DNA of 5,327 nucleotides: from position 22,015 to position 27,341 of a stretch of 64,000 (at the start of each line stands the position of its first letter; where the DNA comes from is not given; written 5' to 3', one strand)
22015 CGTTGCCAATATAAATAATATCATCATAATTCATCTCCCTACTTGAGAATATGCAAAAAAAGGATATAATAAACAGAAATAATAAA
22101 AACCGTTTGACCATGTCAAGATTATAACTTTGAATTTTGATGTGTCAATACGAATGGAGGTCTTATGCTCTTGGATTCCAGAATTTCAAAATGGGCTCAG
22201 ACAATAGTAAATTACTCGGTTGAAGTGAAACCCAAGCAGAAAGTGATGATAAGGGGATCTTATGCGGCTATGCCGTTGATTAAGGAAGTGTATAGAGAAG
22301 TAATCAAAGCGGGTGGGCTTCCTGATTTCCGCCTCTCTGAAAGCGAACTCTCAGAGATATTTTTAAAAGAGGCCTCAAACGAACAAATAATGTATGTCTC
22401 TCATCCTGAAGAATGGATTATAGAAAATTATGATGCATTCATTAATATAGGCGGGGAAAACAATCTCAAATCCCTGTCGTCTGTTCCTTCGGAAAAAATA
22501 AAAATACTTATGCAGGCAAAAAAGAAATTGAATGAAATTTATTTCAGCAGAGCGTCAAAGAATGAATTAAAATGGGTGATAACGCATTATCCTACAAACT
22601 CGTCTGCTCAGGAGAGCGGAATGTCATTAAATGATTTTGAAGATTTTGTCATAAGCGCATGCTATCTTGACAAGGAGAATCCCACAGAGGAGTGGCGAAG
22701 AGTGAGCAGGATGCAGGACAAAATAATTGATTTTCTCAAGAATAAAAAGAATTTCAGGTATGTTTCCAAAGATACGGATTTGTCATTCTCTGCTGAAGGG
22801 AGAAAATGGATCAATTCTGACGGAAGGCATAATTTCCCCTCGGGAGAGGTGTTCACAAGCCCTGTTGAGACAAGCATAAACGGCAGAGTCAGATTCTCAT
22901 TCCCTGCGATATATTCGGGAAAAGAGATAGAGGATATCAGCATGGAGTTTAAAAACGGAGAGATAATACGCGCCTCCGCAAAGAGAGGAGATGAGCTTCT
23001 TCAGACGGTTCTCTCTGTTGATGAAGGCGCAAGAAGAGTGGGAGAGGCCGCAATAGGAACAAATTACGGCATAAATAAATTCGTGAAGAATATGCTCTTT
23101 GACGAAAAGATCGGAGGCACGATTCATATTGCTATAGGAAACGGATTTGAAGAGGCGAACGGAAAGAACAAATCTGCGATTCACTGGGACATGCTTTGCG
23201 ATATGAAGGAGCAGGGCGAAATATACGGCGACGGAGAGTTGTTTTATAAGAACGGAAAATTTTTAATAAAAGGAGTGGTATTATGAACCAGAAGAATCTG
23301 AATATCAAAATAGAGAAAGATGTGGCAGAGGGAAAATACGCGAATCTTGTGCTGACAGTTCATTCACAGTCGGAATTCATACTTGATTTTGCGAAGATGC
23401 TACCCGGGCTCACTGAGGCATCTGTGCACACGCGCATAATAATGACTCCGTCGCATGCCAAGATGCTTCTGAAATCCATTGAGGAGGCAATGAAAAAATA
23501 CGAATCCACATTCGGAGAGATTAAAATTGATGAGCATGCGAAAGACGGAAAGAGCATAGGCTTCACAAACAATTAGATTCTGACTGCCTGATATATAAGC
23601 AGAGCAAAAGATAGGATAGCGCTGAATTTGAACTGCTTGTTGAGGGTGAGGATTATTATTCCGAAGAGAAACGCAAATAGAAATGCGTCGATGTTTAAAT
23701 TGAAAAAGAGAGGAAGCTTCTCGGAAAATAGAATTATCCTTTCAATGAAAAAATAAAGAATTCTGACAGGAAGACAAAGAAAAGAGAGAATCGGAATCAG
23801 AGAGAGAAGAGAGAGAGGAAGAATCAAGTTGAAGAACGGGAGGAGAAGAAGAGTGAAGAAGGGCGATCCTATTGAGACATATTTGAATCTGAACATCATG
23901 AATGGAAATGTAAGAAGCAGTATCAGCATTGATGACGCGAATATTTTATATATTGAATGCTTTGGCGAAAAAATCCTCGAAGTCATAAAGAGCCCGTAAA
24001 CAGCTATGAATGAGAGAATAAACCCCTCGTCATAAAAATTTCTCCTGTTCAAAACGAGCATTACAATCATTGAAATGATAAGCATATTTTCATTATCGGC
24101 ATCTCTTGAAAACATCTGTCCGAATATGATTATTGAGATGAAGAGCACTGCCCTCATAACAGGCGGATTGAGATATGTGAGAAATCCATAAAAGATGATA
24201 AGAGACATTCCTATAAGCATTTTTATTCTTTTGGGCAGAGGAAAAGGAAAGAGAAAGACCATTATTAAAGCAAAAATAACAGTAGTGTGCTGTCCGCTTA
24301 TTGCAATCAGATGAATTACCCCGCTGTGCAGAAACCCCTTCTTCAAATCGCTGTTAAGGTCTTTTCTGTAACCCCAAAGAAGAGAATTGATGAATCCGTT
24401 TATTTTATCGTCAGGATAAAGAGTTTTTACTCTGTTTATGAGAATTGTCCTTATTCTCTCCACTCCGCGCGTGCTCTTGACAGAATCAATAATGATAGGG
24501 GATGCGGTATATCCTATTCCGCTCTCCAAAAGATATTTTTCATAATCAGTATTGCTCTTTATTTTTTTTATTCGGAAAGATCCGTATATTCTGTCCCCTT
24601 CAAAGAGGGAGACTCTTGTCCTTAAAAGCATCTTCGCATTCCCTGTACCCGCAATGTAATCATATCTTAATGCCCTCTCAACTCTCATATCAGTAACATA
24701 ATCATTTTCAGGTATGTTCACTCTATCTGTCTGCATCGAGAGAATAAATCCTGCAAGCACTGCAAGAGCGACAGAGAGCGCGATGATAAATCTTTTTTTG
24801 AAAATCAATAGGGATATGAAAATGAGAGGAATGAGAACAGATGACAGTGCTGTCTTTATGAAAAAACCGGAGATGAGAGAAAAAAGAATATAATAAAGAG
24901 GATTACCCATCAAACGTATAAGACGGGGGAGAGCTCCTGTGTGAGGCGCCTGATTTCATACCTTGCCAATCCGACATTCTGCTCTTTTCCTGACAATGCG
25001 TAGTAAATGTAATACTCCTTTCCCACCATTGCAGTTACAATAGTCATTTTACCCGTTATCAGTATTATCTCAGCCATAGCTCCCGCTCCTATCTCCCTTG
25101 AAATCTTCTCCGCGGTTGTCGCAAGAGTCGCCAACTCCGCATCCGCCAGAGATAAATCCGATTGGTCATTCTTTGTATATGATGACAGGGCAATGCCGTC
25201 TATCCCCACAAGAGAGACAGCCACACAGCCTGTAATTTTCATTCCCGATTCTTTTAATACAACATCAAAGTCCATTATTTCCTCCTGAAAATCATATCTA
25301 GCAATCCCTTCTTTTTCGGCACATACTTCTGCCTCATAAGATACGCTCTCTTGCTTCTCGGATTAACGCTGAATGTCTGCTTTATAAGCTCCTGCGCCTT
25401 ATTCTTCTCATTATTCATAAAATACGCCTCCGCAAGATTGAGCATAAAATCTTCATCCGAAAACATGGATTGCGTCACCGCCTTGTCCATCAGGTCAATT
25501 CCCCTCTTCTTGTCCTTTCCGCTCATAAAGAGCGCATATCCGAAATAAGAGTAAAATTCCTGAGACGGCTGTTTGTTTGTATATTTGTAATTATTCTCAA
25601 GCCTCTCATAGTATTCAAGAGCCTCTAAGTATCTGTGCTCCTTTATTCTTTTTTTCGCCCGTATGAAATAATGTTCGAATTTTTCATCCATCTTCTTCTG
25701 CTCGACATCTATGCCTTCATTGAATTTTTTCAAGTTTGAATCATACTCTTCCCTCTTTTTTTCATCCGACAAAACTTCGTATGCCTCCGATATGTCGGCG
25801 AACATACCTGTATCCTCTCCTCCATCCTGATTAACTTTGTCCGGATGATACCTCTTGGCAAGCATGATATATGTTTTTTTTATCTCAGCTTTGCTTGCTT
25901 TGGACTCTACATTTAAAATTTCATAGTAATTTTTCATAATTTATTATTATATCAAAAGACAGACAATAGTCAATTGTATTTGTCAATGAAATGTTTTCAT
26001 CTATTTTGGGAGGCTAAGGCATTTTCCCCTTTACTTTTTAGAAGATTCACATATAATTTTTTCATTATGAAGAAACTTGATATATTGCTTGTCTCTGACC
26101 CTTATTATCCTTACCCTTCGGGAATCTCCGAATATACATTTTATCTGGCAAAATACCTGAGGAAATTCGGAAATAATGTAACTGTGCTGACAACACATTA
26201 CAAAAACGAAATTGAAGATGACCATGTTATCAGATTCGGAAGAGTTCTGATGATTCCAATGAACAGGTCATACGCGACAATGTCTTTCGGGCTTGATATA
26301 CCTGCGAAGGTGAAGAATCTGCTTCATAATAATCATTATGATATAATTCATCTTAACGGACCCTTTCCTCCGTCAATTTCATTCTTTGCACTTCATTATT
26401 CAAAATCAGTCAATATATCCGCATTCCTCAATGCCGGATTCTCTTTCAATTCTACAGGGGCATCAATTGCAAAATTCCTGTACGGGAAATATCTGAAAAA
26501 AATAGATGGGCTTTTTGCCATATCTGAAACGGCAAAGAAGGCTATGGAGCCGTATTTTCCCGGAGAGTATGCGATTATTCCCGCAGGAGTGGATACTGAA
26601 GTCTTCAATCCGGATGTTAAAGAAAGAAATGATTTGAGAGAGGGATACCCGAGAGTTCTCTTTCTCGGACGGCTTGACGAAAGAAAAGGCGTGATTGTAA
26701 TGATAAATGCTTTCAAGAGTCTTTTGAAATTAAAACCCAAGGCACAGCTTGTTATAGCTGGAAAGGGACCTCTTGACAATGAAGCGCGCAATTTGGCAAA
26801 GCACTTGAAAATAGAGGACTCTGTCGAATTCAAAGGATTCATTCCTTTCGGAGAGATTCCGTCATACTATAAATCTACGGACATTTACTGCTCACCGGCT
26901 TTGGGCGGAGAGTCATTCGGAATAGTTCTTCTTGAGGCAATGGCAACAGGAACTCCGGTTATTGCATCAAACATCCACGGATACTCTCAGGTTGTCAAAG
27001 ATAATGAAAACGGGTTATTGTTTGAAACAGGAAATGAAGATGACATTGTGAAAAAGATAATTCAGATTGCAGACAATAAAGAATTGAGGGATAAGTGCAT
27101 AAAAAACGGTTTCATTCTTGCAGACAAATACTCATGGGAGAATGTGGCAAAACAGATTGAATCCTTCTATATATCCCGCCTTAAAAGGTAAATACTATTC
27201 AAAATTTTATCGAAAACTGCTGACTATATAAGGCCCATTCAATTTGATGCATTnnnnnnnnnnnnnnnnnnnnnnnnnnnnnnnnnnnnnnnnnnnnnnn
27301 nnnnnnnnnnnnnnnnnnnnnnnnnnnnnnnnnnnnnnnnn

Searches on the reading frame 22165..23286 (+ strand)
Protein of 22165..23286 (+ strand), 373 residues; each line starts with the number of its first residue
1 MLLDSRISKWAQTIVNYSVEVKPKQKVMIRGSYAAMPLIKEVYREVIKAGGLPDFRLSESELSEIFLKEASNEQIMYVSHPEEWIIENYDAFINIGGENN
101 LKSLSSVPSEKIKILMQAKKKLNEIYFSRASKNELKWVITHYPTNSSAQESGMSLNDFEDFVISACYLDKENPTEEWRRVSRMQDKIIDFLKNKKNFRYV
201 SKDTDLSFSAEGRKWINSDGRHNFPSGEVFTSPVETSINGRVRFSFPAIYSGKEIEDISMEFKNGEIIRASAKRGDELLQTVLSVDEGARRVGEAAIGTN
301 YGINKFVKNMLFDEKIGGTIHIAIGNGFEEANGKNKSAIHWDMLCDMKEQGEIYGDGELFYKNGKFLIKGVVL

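Call 50: search_protein_families(library=pfam, proteins=[window:22165-23286:+], max_evalue=0.0001)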
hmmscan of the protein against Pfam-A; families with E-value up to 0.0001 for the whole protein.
window:22165-23286:+ (373 aa): 1 family
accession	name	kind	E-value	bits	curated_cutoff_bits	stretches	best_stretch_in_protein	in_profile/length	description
PF02073.20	Peptidase_M29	-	1.1e-92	311.4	27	1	4-366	2-406/406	Thermophilic metalloprotease (M29)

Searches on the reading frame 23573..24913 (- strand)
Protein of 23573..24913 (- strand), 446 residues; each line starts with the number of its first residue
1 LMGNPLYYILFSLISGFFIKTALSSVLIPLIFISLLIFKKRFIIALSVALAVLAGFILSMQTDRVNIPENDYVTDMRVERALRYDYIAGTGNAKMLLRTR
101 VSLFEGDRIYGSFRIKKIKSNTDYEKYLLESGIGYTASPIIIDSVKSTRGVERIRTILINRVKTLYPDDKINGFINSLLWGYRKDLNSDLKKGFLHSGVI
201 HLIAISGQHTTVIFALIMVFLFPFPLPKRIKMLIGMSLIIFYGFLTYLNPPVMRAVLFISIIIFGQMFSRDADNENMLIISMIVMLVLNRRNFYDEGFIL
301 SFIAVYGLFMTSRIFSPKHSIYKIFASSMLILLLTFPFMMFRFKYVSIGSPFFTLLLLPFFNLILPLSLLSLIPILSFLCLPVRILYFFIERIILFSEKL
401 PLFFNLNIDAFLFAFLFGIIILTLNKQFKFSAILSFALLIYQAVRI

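Call 50: search_protein_families(library=pfam, proteins=[window:23573-24913:-], max_evalue=0.0001)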
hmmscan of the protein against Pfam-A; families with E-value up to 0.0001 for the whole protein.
window:23573-24913:- (446 aa): 1 family
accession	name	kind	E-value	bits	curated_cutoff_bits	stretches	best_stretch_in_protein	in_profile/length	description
PF03772.21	Competence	-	5.9e-38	131.2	23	1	178-406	1-245/270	Competence protein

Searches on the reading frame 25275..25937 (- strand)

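Call 50: search_protein_families(library=pfam, proteins=[window:25275-25937:-], max_evalue=0.0001)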
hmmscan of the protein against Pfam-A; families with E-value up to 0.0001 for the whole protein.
window:25275-25937:- (220 aa): 1 family
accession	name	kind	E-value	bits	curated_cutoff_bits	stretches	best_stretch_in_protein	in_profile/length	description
PF00226.36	DnaJ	-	1.1e-23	83.5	27.8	1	3-66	1-63/63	DnaJ domain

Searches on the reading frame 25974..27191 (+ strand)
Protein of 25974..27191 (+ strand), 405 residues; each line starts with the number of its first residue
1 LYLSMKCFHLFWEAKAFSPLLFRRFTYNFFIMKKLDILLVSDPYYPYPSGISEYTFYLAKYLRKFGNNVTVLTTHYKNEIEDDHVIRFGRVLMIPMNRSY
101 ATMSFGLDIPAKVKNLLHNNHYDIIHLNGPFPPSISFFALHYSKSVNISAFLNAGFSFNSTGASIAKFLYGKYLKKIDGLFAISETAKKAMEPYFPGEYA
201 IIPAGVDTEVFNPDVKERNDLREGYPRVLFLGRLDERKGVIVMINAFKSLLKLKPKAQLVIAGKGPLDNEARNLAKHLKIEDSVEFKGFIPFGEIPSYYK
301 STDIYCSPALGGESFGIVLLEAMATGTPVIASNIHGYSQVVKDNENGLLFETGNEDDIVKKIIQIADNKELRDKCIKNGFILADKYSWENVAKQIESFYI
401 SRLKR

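Call 50: search_protein_families(library=pfam, proteins=[window:25974-27191:+], max_evalue=0.0001)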
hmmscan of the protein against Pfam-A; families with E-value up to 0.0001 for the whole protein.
window:25974-27191:+ (405 aa): 6 families
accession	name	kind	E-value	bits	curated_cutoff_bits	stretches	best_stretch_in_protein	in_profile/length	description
PF00534.26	Glycos_transf_1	-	1e-49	168.8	26.4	1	215-379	5-169/172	Glycosyl transferases group 1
PF13692.12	Glyco_trans_1_4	-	2.4e-36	125.5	27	1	226-368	2-142/142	Glycosyl transferases group 1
PF13439.12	Glyco_transf_4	-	4.7e-19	69.5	28.5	1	49-209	2-169/170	Glycosyltransferase Family 4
PF13524.12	Glyco_trans_1_2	-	3.2e-10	40.6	25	1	248-396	7-143/144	Glycosyl transferase-like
PF20706.3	GT4-conflict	-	7.7e-10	38.7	26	1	216-394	188-384/385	Family 4 Glycosyltransferase in conflict systems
PF13477.12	Glyco_trans_4_2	-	9.8e-05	23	23.4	0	52-182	10-137/139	Glycosyl transferase 4-like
